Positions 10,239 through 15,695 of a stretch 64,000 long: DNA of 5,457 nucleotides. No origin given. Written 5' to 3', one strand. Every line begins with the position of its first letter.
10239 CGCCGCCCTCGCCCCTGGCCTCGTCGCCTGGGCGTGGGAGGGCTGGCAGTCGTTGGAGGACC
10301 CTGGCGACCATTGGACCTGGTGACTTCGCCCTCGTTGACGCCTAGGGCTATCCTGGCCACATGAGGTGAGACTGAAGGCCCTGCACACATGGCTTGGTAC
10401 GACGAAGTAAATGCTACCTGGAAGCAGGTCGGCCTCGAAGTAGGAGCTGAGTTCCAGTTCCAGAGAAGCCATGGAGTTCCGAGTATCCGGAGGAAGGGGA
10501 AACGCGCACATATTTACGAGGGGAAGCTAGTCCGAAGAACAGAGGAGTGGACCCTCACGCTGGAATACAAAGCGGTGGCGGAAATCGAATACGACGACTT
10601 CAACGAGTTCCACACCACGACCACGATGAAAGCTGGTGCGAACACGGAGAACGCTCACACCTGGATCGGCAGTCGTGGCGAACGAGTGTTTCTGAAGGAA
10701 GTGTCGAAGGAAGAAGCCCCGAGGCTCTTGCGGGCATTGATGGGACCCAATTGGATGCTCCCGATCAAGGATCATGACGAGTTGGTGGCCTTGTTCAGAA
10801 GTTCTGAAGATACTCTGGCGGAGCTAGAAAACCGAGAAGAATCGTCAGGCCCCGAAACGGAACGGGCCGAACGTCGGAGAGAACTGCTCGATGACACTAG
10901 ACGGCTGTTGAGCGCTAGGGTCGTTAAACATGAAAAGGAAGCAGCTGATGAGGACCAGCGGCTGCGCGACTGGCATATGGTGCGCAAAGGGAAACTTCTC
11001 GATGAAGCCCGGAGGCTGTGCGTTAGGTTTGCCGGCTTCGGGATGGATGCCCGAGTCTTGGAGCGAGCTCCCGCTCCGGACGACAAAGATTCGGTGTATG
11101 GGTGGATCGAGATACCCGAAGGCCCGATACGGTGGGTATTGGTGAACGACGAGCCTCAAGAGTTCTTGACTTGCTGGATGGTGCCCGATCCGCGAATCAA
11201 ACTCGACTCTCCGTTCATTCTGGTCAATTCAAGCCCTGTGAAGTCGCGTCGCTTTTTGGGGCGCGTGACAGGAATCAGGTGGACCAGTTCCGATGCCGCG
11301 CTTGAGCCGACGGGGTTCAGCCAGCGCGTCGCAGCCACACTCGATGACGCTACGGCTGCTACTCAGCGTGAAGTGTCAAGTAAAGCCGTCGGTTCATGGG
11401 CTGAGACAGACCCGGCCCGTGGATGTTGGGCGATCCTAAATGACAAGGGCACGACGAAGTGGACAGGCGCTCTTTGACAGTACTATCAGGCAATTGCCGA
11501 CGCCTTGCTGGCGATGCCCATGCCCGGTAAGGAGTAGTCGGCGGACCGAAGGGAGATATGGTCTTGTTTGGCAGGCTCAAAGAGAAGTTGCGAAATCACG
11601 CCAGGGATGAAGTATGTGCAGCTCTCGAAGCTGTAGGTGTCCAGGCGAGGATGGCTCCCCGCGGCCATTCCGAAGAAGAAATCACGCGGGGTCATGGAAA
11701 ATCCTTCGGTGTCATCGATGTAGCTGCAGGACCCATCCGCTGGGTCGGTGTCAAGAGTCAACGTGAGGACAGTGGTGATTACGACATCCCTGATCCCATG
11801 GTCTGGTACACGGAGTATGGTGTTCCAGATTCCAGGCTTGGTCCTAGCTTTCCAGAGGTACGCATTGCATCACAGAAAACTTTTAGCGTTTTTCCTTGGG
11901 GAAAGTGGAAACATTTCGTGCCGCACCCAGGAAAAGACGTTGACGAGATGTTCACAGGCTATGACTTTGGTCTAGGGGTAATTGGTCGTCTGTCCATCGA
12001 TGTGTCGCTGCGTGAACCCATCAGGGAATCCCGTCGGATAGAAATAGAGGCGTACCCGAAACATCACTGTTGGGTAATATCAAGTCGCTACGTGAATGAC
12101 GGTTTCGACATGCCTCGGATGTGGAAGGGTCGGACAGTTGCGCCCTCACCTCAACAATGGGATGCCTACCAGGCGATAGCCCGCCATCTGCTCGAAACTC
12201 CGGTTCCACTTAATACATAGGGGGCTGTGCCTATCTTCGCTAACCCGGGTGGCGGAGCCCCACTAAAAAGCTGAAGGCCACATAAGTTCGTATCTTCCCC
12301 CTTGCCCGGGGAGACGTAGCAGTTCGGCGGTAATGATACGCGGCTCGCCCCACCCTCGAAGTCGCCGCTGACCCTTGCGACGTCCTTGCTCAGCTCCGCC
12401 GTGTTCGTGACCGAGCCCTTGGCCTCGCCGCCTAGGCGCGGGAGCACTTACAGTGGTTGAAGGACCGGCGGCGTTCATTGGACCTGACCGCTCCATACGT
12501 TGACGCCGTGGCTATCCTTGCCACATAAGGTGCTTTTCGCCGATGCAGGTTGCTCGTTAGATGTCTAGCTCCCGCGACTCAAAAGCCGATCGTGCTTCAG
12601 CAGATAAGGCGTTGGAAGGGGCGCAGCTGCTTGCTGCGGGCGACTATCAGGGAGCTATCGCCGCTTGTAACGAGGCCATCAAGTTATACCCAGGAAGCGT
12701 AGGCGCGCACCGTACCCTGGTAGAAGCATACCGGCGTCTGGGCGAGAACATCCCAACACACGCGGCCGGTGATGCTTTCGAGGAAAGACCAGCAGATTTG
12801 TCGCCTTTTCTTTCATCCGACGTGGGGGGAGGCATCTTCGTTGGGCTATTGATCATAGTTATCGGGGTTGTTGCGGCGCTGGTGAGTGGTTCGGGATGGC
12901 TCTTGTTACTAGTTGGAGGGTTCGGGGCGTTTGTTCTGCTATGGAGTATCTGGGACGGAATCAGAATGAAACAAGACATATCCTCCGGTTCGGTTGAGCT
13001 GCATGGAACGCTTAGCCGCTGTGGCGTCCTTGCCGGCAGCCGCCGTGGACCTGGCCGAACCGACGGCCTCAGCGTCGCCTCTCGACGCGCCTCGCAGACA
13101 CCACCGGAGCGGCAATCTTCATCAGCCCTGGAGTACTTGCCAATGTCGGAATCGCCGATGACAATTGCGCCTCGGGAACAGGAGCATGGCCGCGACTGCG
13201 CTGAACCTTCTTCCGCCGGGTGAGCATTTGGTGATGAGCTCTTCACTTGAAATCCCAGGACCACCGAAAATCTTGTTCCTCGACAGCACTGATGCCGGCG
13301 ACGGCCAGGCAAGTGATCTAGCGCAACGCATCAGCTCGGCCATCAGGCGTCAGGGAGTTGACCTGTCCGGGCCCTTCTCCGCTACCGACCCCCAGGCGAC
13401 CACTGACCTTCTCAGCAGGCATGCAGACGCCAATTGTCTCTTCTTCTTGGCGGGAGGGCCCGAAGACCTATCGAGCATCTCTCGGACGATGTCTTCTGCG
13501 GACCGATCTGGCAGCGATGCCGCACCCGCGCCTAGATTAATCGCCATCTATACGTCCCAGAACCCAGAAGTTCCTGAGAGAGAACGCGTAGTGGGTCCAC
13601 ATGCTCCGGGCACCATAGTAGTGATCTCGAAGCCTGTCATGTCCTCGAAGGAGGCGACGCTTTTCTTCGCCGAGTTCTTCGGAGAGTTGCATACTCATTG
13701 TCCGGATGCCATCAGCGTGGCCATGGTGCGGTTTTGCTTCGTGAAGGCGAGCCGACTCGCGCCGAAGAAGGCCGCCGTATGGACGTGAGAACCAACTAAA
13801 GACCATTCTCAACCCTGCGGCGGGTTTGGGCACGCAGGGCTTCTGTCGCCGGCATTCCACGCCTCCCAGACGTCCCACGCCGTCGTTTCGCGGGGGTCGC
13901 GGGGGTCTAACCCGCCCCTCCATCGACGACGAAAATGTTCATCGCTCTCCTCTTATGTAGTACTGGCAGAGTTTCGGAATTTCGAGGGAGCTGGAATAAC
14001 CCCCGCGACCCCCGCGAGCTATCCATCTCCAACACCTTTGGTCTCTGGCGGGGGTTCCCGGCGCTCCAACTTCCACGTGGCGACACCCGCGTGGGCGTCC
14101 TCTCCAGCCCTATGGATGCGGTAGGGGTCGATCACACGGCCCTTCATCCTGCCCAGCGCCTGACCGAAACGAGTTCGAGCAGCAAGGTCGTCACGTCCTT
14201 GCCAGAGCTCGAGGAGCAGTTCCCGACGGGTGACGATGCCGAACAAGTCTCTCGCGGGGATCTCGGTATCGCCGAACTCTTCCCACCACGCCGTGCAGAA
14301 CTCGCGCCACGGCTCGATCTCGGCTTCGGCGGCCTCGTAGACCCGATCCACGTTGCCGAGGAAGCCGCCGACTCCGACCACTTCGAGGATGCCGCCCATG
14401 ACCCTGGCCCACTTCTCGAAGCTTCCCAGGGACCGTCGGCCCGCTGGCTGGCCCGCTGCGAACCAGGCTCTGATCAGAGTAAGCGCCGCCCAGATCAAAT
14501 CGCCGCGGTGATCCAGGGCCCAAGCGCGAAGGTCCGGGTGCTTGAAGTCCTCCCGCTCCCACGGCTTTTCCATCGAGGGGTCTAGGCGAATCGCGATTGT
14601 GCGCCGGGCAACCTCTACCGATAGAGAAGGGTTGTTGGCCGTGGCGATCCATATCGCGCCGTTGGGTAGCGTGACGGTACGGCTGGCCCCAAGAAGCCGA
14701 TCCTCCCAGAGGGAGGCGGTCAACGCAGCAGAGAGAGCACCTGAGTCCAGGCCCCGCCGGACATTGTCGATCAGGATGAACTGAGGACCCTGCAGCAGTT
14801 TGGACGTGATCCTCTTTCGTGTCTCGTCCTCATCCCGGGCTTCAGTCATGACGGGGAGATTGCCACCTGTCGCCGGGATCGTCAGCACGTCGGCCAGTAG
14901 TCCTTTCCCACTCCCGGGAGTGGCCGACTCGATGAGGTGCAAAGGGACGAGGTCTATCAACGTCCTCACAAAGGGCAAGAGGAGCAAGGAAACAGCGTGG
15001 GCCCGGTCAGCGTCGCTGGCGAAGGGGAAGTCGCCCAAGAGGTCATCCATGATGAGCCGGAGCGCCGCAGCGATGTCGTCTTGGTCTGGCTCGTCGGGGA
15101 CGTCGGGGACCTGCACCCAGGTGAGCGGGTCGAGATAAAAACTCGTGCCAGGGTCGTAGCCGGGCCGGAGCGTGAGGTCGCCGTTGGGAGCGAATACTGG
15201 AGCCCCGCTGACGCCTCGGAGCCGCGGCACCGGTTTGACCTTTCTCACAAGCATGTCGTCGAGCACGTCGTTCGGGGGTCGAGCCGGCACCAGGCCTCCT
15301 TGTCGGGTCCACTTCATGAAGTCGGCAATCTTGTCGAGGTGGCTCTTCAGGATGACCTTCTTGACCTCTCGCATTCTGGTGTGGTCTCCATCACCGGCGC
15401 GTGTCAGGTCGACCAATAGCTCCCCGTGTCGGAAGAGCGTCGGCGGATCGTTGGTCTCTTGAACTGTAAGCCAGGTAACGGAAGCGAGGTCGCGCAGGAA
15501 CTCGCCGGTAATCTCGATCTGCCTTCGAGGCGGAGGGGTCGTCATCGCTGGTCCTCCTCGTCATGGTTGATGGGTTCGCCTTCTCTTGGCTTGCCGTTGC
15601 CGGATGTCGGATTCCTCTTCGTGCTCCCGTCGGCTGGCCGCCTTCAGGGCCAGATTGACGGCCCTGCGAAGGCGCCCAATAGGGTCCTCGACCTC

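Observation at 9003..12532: Three copies of a ~250 bp conserved GC-rich non-coding element (R1 9003-9255, R2 10111-10370, R3 12330-12532) in an island of uncharacterised genes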

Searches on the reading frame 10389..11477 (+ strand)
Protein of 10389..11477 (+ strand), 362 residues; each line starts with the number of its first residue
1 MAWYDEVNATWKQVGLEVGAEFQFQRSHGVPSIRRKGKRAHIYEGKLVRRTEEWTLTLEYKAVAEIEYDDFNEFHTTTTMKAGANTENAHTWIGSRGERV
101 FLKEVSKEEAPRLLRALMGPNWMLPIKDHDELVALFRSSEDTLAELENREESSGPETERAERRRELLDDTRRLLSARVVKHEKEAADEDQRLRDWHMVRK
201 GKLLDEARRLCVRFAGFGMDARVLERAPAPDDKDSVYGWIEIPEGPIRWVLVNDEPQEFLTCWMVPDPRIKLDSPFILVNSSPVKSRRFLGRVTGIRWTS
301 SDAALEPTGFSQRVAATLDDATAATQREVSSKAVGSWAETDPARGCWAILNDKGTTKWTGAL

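Call 13: find_encoding_contigs(protein=window:10389-11477:+, flank=10000)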
Protein window:10389-11477:+ (362 aa): no gene with exactly this product is on record in the collection.

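Call 14: search_protein_families(library=pfam, proteins=[window:10389-11477:+], max_evalue=0.01)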
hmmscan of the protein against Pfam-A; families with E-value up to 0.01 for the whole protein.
window:10389-11477:+ (362 aa): 0 families

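Call 17: search_protein_families(library=ncbifam, proteins=[window:10389-11477:+], max_evalue=0.001)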
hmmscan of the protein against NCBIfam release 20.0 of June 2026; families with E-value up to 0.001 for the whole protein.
window:10389-11477:+ (362 aa): 0 families

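Call 18: find_homologous_proteins(query=window:10389-11477:+)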
Query window:10389-11477:+ (362 aa): 4 proteins with E <= 0.001 among 8000 candidates.
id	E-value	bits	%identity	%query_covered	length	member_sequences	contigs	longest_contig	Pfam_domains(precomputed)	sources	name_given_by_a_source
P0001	3.0e-243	824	100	100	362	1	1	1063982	-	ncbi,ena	-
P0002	5.7e-47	179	49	44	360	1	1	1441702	-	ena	-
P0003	3.8e-31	127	33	82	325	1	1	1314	-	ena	-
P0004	1.1e-26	112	33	100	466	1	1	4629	-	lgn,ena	-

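Call 19: find_encoding_contigs(protein=P0001, flank=10000)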
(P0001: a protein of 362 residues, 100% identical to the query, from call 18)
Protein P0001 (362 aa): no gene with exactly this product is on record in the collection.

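Call 20: find_encoding_contigs(protein=P0002, flank=10000)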
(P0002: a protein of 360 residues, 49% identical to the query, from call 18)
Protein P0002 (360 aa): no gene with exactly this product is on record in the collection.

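Call 21: list_cluster_members(proteins=[P0001, P0002, P0003, P0004])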
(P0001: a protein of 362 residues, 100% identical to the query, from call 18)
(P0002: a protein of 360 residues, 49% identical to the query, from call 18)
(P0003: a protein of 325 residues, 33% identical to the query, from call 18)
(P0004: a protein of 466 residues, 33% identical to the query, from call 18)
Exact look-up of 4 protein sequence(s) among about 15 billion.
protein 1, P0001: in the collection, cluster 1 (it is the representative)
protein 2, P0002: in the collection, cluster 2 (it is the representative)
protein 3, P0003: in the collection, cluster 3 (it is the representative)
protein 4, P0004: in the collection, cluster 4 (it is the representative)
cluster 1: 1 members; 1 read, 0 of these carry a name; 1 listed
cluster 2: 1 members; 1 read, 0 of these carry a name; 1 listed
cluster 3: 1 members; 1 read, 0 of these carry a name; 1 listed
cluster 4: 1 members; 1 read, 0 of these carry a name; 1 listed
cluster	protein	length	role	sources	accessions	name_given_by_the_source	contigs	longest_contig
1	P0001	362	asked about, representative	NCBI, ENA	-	-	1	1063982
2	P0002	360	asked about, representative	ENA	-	-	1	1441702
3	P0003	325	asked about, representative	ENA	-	-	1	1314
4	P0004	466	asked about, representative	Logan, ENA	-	-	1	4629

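Call 28: find_encoding_contigs(protein=P0004, flank=5000)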
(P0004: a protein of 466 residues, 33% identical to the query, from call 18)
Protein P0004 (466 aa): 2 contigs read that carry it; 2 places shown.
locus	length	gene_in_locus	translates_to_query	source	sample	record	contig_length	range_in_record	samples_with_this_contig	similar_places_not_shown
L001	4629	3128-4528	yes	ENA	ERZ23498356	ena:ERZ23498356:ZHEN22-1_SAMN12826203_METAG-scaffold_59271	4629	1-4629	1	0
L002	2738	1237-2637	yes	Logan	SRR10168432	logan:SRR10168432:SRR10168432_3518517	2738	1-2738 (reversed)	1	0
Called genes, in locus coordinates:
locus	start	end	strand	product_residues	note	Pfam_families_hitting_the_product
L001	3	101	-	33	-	?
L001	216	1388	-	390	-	PF02746:MR_MLE_N, PF13378:MR_MLE_C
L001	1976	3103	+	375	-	PF04909:Amidohydro_2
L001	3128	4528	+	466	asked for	-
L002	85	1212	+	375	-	PF04909:Amidohydro_2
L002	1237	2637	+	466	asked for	-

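Call 29: find_encoding_contigs(protein=P0003, flank=5000)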
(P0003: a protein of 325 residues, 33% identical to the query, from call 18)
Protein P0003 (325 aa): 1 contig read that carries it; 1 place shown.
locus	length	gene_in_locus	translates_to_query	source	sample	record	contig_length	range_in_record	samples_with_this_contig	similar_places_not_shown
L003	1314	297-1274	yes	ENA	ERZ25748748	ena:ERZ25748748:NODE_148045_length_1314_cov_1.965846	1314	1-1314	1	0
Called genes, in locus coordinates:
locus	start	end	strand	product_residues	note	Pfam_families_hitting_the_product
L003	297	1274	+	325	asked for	-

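Call 53: find_related_loci(query=A2, collection=viral_contigs, flank=5000)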
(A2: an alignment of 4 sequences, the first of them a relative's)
Query A2 (362 aa) in viral_contigs; peptide patterns used: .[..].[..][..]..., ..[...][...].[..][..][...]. (x = any residue, [..] = any of these).
52 stretches matched a pattern, but none encodes a relative of the query by tblastn (E <= 1e-3).

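Call 61: search_protein_families(library=padloc, proteins=[window:10389-11477:+], max_evalue=0.01)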
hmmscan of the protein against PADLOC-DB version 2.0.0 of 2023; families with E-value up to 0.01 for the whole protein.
window:10389-11477:+ (362 aa): 0 families

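Call 85: search_protein_families(library=phrogs, proteins=[window:10389-11477:+], max_evalue=0.001)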
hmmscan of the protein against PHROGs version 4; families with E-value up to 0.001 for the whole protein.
window:10389-11477:+ (362 aa): 0 families

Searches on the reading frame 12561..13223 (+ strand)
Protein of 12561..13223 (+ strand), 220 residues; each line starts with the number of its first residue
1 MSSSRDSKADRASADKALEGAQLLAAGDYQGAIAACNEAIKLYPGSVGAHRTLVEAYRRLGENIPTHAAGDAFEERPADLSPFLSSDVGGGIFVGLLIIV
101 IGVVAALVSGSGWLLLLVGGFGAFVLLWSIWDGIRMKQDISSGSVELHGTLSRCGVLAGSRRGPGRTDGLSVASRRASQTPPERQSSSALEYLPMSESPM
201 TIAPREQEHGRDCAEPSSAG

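Call 14: search_protein_families(library=pfam, proteins=[window:12561-13223:+], max_evalue=0.01)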
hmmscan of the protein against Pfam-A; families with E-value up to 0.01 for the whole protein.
window:12561-13223:+ (220 aa): 5 families
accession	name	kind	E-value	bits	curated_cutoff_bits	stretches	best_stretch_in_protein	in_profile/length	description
PF14559.12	TPR_19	-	2.9e-06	27.9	25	1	23-62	1-40/68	Tetratricopeptide repeat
PF07719.23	TPR_2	-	0.00033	21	27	1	19-45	7-33/34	Tetratricopeptide repeat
PF13428.12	TPR_14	-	0.00034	21.5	23.5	1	21-55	9-43/44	Tetratricopeptide repeat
PF00515.34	TPR_1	-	0.0011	19.2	27.8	1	20-45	8-33/34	Tetratricopeptide repeat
PF13432.12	TPR_16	-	0.0046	17.8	32.7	1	23-62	7-46/65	Tetratricopeptide repeat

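Call 61: search_protein_families(library=padloc, proteins=[window:12561-13223:+], max_evalue=0.01)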
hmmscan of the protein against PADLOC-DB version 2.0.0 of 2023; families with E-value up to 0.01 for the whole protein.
window:12561-13223:+ (220 aa): 0 families

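Call 72: find_homologous_proteins(query=window:12561-13223:+, max_evalue=0.01)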
Query window:12561-13223:+ (220 aa): 2 proteins with E <= 0.01 among 2526 candidates.
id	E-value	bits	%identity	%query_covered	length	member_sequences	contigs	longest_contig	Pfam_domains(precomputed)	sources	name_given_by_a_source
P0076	1.0e-137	475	100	100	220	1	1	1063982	PF14559.13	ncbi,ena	-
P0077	1.2e-12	66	43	60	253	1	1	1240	PF07719.24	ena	-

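Call 73: find_encoding_contigs(protein=P0077, flank=3000)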
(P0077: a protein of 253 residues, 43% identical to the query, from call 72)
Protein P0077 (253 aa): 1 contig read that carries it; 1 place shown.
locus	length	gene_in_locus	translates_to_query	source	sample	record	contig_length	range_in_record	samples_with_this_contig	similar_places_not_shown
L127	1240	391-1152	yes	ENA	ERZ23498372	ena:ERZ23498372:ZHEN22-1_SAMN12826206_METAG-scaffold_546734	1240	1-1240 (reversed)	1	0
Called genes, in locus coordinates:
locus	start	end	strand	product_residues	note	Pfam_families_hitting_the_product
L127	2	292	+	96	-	?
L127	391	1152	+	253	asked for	PF07719:TPR_2 (faint)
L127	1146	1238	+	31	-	?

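Call 85: search_protein_families(library=phrogs, proteins=[window:12561-13223:+], max_evalue=0.001)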
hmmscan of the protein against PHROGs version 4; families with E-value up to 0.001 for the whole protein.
window:12561-13223:+ (220 aa): 0 families

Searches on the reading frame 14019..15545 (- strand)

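Call 14: search_protein_families(library=pfam, proteins=[window:14019-15545:-], max_evalue=0.01)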
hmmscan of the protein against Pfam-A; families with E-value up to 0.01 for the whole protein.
window:14019-15545:- (508 aa): 0 families

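Call 17: search_protein_families(library=ncbifam, proteins=[window:14019-15545:-], max_evalue=0.001)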
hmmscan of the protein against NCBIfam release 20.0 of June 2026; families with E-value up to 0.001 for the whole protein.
window:14019-15545:- (508 aa): 0 families

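Call 61: search_protein_families(library=padloc, proteins=[window:14019-15545:-], max_evalue=0.01)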
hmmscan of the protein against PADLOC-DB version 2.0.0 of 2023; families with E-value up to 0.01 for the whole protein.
window:14019-15545:- (508 aa): 0 families

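Call 85: search_protein_families(library=phrogs, proteins=[window:14019-15545:-], max_evalue=0.001)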
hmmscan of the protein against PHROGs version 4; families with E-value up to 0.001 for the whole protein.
window:14019-15545:- (508 aa): 3 families
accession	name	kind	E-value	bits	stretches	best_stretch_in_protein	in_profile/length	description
phrog_10537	-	unknown function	7.9e-88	296.6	1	28-501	741-1224/1229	-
phrog_29234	-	unknown function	3.9e-59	201.5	1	70-504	421-872/887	-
phrog_19930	-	DNA, RNA and nucleotide metabolism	2.5e-42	146.1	1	97-495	470-860/865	DNA polymerase/primase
